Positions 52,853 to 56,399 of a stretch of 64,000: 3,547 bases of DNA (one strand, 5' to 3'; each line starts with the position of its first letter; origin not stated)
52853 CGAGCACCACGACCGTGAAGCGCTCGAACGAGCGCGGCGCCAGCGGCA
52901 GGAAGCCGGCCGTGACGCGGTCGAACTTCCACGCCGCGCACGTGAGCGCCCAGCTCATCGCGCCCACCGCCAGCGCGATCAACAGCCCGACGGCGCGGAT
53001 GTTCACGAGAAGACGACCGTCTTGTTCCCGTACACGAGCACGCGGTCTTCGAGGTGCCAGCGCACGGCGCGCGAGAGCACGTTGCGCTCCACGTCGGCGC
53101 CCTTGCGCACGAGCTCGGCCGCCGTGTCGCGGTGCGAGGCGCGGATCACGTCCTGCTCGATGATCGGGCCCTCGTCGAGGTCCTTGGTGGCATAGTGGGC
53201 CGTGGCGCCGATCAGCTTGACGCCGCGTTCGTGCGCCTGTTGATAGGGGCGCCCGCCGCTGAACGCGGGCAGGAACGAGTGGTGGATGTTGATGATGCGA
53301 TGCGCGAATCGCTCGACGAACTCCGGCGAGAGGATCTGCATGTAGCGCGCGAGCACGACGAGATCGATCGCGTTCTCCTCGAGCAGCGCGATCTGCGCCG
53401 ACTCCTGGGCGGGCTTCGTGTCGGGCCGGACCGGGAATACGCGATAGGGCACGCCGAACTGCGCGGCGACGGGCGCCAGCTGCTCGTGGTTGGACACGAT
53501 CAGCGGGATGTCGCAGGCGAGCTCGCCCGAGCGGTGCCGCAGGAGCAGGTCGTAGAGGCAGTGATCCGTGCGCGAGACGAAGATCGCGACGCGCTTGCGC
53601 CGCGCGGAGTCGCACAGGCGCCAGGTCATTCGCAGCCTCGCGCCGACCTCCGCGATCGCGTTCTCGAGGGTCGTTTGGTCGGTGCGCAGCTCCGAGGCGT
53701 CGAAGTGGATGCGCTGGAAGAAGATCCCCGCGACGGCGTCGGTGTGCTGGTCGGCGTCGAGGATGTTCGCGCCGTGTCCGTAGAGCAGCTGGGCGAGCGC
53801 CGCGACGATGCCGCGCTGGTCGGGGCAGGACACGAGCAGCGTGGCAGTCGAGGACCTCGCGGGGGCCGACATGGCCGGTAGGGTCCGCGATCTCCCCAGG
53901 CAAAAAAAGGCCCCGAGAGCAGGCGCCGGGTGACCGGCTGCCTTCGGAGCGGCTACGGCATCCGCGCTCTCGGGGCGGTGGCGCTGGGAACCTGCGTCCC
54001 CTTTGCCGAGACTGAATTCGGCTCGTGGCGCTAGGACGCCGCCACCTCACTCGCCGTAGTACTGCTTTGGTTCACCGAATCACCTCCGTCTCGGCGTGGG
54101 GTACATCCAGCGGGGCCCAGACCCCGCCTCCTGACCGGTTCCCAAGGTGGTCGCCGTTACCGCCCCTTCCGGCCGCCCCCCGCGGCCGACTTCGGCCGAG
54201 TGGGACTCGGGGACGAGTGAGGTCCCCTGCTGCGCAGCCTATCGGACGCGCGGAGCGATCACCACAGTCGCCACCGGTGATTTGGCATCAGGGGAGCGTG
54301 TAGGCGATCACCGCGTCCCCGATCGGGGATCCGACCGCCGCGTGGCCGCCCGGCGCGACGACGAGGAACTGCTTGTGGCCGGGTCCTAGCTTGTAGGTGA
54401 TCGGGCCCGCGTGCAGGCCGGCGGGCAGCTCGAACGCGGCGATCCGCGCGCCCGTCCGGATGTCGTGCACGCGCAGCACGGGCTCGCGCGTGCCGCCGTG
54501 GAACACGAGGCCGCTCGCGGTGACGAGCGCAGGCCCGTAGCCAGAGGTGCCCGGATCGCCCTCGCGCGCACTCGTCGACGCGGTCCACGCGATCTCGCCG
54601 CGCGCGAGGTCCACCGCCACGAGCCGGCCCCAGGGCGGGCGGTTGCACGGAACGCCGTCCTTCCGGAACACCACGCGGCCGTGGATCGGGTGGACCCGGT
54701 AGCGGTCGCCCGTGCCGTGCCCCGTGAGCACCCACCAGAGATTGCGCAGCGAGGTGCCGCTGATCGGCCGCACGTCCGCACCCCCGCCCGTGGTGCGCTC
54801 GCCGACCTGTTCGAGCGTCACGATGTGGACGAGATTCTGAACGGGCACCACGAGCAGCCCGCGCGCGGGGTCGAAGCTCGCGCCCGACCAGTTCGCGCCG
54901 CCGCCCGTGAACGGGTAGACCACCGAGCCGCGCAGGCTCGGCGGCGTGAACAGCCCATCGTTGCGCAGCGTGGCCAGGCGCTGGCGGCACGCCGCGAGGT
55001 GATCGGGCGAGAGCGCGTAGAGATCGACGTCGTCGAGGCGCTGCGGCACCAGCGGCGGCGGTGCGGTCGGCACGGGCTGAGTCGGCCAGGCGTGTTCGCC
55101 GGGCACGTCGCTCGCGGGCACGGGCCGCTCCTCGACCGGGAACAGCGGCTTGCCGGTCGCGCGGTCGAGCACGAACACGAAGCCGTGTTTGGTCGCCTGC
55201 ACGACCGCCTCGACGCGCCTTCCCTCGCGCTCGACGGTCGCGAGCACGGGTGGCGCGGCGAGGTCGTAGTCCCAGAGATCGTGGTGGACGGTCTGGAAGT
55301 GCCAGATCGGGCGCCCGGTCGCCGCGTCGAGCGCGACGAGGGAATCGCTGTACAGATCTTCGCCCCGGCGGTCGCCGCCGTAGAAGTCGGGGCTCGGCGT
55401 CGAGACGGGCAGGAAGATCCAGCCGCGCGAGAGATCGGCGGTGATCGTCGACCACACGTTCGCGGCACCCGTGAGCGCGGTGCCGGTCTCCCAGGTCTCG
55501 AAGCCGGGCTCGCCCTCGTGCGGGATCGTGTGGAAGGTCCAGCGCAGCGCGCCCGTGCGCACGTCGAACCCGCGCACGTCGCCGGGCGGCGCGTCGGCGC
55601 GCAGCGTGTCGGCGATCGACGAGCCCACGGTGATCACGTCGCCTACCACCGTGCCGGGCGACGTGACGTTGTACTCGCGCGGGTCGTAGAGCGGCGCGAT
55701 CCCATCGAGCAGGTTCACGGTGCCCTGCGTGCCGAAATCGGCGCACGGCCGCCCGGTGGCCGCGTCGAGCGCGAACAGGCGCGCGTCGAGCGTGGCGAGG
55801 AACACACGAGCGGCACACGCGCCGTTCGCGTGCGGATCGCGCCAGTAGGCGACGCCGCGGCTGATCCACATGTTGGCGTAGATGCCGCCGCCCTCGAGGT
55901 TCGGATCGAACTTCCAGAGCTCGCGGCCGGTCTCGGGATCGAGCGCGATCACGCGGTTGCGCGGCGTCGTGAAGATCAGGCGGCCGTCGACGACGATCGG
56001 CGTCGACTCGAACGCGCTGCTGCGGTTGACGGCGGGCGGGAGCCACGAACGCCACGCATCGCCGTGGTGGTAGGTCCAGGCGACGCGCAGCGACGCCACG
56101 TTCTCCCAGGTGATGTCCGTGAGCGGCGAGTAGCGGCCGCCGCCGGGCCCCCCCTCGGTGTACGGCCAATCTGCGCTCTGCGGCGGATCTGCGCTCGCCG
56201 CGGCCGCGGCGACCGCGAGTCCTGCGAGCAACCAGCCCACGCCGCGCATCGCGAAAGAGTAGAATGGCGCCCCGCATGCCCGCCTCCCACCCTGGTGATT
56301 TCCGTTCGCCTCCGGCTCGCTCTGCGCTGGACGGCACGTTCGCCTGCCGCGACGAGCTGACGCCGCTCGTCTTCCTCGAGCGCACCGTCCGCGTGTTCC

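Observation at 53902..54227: Highly structured 5' region upstream of purU whose closing helix competes with an intrinsic terminator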

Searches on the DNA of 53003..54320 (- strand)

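Call 4: search_rna_families(source=window, start=53850, end=54320, threshold=evalue, max_evalue=10, show_alignments=4)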
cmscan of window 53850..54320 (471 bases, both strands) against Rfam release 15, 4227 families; matches with E-value up to 10: 7.
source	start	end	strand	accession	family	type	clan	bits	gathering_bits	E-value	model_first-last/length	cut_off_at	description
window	54064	54126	-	RF03144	eL15-Euryarchaeota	Cis-reg; leader;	-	19.6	33.7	0.38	1-48/48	no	eL15-Euryarchaeota ribosomal protein leader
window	53903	54097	-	RF02471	Ms_IGR-5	Gene; sRNA;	-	19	45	0.03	1-184/184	no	Actinobacteria sRNA Ms_IGR-5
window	53902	53978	+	RF03620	mir-1233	Gene; miRNA;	-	16.8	87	3.8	1-82/82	no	mir-1233 microRNA precursor family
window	54261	54304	+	RF02624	BSnc150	Gene; sRNA;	-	16.3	73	3.1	1-44/44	no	Brucella sRNA 150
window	53902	53989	-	RF02837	anti-hemB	Gene; sRNA;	-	16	49.5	0.33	1-81/81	no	Burkholderia RNA 7 (anti-hemB)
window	53907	53960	+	RF02133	HOXB13-AS1_2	Gene; lncRNA;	-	10.8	40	6.3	1-81/81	no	HOXB13 antisense RNA 1 conserved region 2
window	53894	53989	+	RF00036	RRE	Cis-reg;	-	10.6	104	0.7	1-337/337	no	HIV Rev response element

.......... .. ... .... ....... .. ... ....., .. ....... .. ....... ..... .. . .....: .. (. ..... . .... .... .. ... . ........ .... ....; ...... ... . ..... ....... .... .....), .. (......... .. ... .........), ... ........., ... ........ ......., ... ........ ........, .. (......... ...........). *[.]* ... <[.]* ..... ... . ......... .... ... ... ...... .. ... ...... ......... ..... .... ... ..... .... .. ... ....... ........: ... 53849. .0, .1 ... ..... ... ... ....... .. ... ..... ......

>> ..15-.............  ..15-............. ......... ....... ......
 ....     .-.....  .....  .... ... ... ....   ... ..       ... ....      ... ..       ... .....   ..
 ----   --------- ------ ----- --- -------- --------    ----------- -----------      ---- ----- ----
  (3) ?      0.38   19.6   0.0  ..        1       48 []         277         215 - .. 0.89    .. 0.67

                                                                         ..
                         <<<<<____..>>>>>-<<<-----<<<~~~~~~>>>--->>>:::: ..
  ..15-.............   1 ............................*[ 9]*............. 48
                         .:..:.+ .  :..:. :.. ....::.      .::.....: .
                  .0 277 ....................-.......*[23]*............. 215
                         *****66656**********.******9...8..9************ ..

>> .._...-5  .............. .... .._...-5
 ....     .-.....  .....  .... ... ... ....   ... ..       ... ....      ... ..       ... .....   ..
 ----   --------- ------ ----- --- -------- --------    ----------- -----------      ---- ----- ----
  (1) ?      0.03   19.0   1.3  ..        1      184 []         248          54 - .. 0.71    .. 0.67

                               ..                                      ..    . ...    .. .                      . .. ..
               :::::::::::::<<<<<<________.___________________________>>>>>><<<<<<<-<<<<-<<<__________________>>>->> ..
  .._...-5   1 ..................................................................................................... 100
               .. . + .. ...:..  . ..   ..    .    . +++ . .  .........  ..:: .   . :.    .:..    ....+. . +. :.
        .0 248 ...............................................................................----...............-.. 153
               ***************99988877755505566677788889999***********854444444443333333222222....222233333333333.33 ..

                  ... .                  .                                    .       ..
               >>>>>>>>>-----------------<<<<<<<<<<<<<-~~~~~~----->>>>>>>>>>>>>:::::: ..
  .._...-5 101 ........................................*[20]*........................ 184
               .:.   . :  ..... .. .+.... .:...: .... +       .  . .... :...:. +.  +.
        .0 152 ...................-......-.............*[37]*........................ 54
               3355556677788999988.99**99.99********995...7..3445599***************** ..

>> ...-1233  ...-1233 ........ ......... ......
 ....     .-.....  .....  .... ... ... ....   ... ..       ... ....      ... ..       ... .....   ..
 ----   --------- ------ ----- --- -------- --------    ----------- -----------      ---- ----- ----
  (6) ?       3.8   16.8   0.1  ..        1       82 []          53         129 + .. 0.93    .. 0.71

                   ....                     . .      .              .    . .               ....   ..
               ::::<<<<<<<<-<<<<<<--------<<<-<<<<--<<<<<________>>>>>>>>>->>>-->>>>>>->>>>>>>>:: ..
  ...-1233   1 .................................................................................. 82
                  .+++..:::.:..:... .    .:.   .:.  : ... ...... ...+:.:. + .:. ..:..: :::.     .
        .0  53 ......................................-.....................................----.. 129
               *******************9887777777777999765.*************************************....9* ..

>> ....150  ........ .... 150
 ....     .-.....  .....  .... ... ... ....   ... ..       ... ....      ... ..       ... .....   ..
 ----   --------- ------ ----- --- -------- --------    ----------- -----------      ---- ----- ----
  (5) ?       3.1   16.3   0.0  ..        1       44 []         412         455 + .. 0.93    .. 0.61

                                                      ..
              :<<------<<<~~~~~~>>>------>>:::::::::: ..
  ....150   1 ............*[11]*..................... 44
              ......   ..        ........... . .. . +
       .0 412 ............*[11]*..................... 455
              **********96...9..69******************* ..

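Call 31: search_rna_families(sources=[L089, L102, L133, L137, L109, L203, L183, L125, L164, L004, L118, L103, L154], threshold=gathering)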
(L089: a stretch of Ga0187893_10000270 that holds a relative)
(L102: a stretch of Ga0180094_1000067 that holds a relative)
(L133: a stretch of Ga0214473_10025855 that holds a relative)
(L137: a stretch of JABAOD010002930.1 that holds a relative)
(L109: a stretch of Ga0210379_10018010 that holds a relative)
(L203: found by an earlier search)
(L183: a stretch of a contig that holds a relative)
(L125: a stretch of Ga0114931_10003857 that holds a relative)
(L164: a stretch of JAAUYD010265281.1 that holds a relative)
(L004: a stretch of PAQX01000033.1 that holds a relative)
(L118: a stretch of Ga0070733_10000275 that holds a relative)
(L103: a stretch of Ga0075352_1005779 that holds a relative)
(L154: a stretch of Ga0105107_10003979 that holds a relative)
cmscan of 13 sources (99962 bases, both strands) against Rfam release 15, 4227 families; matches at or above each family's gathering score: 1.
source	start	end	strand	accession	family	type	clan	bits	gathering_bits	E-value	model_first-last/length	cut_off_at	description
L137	1096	1274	+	RF00013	6S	Gene;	-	55.9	46.4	3.3e-08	1-187/187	no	6S / SsrS RNA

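Call 81: search_rna_families(sources=[L053, L059, L060, L062, L063, L064, L067, L079, L041, L051], threshold=evalue, max_evalue=0.1)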
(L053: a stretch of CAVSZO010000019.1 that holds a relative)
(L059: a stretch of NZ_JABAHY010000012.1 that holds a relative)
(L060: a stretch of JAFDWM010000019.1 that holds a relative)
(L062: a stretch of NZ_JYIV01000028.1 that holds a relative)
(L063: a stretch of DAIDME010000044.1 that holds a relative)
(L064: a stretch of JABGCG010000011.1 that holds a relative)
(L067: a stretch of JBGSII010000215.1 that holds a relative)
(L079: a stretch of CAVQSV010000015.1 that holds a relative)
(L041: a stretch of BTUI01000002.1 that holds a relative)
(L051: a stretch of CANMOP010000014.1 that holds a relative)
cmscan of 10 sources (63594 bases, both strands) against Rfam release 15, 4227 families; matches with E-value up to 0.1: 1.
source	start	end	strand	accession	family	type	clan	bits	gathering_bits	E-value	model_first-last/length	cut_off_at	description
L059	2841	2912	+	RF00005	tRNA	Gene; tRNA;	CL00001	70.7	29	2e-13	1-71/71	no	tRNA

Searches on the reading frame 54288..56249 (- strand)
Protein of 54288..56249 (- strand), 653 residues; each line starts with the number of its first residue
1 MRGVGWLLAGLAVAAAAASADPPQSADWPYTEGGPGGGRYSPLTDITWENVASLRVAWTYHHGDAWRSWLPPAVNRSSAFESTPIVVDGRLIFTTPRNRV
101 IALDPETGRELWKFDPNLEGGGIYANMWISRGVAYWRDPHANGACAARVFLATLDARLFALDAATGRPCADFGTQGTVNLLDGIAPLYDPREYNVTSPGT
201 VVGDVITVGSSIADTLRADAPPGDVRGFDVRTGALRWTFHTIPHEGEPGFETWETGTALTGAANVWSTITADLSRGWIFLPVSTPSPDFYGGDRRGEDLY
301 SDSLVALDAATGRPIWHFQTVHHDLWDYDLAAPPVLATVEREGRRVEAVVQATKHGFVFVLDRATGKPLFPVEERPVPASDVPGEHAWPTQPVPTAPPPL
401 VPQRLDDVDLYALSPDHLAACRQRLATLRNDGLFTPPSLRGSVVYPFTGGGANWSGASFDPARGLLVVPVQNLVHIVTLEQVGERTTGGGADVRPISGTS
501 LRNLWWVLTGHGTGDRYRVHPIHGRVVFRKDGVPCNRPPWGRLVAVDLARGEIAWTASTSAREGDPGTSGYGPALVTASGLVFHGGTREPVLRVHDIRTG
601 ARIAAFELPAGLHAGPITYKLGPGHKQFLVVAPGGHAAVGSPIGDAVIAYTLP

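Call 7: search_protein_families(library=pfam, proteins=[window:54288-56249:-])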
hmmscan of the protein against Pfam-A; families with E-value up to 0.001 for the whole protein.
window:54288-56249:- (653 aa): 3 families
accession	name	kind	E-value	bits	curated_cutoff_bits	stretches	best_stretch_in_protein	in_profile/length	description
PF01011.28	PQQ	-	2.3e-202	674.3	26.7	1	28-628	1-594/595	Glucose/ethanol/alcohol dehydrogenase, beta-propeller domain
PF13360.13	PQQ_2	-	2.7e-16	60.3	27.6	1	65-238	16-143/233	Outer membrane protein assembly factor BamB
PF13570.13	Beta-prop_ACSF4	-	6.2e-05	23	133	0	82-129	179-222/329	Beta-alanine-activating enzyme, beta-propeller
